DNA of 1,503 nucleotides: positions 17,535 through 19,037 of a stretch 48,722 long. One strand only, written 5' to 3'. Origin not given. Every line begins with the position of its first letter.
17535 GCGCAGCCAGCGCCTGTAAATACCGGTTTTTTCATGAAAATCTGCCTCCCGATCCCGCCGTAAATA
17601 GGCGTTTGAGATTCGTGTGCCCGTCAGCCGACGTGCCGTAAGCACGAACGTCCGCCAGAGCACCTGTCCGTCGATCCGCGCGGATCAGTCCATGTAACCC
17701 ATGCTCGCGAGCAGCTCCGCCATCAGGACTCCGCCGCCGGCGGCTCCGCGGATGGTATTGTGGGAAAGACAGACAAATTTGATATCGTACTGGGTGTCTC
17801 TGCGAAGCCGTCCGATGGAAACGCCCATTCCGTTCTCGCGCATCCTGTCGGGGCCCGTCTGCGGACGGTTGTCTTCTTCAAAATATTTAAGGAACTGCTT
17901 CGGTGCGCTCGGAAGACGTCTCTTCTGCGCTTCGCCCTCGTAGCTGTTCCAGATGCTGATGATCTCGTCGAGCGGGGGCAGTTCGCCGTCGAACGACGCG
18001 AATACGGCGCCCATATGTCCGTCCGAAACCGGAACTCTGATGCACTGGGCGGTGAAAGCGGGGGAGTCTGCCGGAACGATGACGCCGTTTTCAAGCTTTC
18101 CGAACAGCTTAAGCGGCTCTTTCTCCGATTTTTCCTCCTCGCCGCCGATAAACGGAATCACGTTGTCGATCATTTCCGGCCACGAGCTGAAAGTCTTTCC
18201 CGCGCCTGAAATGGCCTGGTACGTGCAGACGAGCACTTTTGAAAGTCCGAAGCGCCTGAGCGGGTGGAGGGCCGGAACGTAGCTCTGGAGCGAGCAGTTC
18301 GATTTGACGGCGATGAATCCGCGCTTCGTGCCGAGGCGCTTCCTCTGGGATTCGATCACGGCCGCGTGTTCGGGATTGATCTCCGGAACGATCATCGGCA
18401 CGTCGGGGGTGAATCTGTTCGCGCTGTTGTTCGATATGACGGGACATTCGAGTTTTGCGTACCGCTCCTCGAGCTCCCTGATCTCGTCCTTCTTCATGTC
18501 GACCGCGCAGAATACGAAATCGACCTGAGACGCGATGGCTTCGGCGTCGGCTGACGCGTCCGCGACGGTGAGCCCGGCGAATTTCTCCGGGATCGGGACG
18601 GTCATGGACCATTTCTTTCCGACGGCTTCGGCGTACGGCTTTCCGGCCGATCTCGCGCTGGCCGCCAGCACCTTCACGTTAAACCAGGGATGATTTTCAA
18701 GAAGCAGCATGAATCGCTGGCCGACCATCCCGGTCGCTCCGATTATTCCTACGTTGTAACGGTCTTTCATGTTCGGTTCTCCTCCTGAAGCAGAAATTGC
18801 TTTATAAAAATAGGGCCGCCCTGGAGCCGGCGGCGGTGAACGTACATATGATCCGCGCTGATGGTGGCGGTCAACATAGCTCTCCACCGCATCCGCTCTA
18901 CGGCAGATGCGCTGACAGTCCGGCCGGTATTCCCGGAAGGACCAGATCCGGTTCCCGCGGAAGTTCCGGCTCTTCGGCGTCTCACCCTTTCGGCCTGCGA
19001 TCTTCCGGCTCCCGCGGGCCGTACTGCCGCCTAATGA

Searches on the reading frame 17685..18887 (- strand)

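Call 6: search_protein_families(library=pfam, proteins=[window:17685-18887:-], max_evalue=0.01)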
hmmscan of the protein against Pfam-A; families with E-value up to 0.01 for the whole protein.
window:17685-18887:- (400 aa): 2 families
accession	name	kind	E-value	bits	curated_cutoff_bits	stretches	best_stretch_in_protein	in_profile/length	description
PF01118.30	Semialdhyde_dh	-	3e-30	105.6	26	1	45-176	1-119/121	Semialdehyde dehydrogenase, NAD binding domain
PF02774.23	Semialdhyde_dhC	-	7.5e-27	95.1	26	1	207-379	1-183/184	Semialdehyde dehydrogenase, dimerisation domain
